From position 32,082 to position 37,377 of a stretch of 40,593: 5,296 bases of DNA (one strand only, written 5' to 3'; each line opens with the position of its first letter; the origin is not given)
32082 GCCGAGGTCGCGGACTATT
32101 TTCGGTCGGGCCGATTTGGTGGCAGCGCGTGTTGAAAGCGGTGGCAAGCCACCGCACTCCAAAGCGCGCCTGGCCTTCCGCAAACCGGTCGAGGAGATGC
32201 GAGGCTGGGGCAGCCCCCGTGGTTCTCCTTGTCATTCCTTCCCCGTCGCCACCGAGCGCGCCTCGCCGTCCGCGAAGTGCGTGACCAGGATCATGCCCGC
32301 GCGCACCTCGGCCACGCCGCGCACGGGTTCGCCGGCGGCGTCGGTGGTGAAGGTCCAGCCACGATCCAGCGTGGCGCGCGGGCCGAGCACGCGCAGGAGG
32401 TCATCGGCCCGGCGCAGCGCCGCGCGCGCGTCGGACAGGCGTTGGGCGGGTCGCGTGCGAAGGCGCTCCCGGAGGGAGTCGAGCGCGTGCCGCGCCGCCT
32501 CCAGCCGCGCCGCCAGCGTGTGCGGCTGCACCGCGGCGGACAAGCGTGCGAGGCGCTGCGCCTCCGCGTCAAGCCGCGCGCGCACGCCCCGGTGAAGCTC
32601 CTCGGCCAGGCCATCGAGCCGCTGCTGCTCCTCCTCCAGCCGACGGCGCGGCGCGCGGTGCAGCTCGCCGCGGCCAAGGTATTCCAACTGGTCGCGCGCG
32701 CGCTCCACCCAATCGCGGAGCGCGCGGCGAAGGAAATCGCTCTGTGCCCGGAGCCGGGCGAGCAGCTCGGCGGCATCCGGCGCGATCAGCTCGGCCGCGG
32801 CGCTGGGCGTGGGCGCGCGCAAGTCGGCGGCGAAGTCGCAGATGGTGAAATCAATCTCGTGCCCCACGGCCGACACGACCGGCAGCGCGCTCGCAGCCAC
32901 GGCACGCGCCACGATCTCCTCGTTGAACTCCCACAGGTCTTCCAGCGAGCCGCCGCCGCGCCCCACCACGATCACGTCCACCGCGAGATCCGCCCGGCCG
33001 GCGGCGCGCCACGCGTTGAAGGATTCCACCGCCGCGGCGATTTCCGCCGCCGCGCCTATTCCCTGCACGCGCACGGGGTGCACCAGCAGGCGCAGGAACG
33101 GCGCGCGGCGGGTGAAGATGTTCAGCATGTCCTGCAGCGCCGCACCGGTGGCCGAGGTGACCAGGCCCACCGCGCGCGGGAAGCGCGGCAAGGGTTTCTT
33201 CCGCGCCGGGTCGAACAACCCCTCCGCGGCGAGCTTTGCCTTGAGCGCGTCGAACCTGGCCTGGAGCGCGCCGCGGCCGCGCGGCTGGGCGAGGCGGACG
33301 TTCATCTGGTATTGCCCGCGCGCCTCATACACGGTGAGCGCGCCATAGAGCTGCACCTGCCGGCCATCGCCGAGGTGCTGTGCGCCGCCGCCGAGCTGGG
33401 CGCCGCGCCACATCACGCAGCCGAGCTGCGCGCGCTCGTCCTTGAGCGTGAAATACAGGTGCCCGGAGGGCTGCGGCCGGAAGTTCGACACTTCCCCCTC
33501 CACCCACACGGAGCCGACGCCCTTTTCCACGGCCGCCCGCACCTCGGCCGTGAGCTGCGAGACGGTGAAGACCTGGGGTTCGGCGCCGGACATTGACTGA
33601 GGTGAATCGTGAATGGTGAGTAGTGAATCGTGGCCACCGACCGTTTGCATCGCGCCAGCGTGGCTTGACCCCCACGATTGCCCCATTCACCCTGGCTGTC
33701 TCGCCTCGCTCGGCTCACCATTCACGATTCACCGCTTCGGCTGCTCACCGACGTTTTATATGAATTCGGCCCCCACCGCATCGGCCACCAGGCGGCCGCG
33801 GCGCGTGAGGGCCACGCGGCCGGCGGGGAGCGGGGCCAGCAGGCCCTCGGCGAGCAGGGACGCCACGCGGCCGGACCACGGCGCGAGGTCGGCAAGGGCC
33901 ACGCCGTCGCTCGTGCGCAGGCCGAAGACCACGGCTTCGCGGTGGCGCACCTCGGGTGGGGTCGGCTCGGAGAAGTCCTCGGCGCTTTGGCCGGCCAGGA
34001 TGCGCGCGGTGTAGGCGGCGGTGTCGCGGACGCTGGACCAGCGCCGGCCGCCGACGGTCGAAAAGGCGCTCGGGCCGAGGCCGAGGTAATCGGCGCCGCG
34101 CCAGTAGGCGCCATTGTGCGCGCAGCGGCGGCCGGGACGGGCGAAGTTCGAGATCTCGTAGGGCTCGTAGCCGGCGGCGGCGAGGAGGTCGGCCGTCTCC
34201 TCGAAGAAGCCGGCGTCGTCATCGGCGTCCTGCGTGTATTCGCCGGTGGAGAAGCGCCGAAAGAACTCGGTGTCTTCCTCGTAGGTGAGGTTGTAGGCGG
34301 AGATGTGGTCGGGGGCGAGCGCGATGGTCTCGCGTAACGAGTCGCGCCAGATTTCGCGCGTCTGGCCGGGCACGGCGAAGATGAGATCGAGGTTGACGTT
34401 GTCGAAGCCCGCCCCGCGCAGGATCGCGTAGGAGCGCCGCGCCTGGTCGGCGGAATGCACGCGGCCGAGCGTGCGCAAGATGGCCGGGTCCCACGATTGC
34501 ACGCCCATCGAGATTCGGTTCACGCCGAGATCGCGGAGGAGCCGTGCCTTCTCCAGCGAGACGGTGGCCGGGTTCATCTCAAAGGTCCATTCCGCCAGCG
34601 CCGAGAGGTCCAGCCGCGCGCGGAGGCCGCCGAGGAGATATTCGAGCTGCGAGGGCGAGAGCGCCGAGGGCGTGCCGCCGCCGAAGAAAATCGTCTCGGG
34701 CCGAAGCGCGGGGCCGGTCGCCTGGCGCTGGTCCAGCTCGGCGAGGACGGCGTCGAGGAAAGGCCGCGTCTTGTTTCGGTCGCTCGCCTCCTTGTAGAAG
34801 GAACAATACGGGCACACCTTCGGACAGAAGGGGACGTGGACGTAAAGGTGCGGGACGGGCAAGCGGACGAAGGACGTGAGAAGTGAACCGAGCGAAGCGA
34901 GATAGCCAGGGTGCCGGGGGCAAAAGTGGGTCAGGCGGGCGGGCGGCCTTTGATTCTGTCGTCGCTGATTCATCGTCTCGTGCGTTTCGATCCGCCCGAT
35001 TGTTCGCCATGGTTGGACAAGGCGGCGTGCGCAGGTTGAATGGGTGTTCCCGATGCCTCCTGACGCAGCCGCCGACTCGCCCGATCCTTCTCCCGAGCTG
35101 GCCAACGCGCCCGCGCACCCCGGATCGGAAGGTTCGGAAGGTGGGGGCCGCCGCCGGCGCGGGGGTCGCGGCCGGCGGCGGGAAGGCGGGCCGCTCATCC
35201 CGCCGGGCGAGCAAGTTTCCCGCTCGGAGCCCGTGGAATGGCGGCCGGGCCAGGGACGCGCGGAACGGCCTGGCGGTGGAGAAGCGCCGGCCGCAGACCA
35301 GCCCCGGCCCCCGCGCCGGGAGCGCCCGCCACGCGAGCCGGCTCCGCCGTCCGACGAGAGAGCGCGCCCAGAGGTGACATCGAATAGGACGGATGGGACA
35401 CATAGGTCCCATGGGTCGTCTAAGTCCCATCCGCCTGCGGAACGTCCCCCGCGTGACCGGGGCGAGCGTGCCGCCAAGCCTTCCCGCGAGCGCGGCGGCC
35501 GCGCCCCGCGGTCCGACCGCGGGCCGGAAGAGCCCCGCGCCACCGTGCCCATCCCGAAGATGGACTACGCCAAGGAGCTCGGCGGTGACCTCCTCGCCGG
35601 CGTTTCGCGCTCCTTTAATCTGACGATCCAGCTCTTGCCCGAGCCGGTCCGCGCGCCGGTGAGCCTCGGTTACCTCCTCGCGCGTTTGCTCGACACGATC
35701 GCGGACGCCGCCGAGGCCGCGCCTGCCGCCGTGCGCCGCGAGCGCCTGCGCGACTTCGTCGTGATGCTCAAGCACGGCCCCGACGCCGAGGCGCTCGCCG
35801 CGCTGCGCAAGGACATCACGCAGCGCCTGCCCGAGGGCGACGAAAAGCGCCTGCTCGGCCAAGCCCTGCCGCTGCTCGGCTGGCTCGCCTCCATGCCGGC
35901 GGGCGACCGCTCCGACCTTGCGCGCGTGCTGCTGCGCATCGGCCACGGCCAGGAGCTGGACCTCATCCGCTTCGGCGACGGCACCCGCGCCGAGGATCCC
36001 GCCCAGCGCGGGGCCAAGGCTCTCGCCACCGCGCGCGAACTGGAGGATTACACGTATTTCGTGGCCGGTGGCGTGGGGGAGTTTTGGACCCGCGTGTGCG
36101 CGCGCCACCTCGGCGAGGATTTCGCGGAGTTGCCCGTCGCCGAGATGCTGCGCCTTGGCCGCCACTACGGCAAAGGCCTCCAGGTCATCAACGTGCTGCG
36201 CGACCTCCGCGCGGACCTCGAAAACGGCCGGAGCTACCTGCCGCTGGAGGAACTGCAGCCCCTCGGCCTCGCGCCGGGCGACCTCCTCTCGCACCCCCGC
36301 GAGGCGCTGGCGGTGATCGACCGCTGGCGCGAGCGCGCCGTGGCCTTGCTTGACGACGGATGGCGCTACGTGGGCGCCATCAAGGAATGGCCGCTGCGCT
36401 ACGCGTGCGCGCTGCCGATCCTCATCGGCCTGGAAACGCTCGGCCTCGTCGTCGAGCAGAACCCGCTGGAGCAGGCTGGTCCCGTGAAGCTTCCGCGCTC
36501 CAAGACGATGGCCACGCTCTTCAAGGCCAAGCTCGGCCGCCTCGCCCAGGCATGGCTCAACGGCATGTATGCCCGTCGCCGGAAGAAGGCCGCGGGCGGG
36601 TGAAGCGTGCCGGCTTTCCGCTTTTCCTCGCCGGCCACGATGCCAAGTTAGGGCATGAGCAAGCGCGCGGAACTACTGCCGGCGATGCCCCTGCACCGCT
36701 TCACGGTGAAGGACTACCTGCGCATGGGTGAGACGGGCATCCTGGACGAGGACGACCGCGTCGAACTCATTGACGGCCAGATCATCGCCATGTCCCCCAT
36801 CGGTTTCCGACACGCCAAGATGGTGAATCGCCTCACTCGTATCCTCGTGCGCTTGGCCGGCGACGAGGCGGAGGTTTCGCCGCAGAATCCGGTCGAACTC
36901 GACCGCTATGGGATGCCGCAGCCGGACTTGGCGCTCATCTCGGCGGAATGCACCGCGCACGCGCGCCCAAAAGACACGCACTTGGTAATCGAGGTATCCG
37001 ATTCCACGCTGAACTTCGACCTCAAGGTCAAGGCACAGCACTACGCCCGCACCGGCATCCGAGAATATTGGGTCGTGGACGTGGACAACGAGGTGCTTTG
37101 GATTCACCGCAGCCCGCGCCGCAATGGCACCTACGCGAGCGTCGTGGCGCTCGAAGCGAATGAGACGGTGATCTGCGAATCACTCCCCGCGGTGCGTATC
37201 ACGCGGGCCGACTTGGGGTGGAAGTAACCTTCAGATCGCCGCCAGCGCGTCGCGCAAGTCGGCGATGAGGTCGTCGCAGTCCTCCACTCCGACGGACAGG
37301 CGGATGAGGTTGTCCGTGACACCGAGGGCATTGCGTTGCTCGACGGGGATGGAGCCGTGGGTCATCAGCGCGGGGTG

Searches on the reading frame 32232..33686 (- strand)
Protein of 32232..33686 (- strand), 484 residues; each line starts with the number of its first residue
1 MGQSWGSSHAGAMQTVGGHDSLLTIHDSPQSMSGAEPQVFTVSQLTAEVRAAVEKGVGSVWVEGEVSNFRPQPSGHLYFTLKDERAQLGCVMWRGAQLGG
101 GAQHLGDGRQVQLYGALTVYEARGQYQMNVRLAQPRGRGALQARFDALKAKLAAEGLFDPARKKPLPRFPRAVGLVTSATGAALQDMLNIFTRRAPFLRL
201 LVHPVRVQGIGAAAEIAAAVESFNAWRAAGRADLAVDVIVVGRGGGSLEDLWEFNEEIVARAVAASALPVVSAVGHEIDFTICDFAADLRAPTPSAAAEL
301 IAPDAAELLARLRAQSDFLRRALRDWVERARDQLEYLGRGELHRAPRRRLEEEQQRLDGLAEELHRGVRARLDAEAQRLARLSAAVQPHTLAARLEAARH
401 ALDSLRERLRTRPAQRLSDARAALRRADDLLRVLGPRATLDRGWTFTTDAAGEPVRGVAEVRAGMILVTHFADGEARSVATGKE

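Call 63: search_protein_families(library=pfam, proteins=[window:32232-33686:-], max_evalue=0.0001)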
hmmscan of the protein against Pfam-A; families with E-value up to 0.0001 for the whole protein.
window:32232-33686:- (484 aa): 4 families
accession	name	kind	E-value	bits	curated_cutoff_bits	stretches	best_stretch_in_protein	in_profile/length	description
PF02601.20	Exonuc_VII_L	-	2.7e-100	336.3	35.9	1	157-477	1-313/315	Exonuclease VII, large subunit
PF13742.12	tRNA_anti_2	-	2.1e-27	95.6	27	1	40-131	1-92/95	OB-fold nucleic acid binding domain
PF01336.31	tRNA_anti-codon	-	1.3e-08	35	27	1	60-130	1-69/75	OB-fold nucleic acid binding domain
PF01442.23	Apolipoprotein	-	8.7e-06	26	90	1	297-426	38-165/190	Apolipoprotein A1/A4/E domain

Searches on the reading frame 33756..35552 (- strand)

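Call 63: search_protein_families(library=pfam, proteins=[window:33756-35552:-], max_evalue=0.0001)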
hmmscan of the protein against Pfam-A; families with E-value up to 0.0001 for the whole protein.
window:33756-35552:- (598 aa): 1 family
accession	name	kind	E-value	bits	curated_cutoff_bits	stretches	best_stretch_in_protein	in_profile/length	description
PF04055.27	Radical_SAM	-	7e-23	82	29.5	1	237-407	1-164/166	Radical SAM superfamily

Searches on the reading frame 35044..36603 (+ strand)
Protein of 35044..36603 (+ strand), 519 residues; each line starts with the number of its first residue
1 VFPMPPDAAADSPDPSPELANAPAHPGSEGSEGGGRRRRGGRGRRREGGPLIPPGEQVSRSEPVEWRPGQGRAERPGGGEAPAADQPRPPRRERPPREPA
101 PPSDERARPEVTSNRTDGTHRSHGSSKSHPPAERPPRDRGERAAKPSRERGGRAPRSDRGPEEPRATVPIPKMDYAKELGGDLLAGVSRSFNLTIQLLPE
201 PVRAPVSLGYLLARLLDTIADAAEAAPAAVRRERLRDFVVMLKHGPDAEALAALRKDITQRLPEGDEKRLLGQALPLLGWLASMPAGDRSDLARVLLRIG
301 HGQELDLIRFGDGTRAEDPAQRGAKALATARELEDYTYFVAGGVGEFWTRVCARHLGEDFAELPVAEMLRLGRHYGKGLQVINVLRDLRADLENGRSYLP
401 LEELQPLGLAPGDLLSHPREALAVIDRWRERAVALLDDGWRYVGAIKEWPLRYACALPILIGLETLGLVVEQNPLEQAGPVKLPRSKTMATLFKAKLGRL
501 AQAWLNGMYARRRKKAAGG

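Call 63: search_protein_families(library=pfam, proteins=[window:35044-36603:+], max_evalue=0.0001)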
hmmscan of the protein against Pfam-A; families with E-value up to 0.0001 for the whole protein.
window:35044-36603:+ (519 aa): 1 family
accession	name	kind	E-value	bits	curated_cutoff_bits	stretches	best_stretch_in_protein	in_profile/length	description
PF00494.24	SQS_PSY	-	1.2e-43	150.2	26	1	185-485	2-261/263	Squalene/phytoene synthase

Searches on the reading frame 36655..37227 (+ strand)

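Call 63: search_protein_families(library=pfam, proteins=[window:36655-37227:+], max_evalue=0.0001)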
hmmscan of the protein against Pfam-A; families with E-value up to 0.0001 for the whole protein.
window:36655-37227:+ (190 aa): 1 family
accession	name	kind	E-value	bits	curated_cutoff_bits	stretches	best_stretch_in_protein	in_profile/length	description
PF05685.18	Uma2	-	7.5e-32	110.6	27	1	19-183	2-170/172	Putative restriction endonuclease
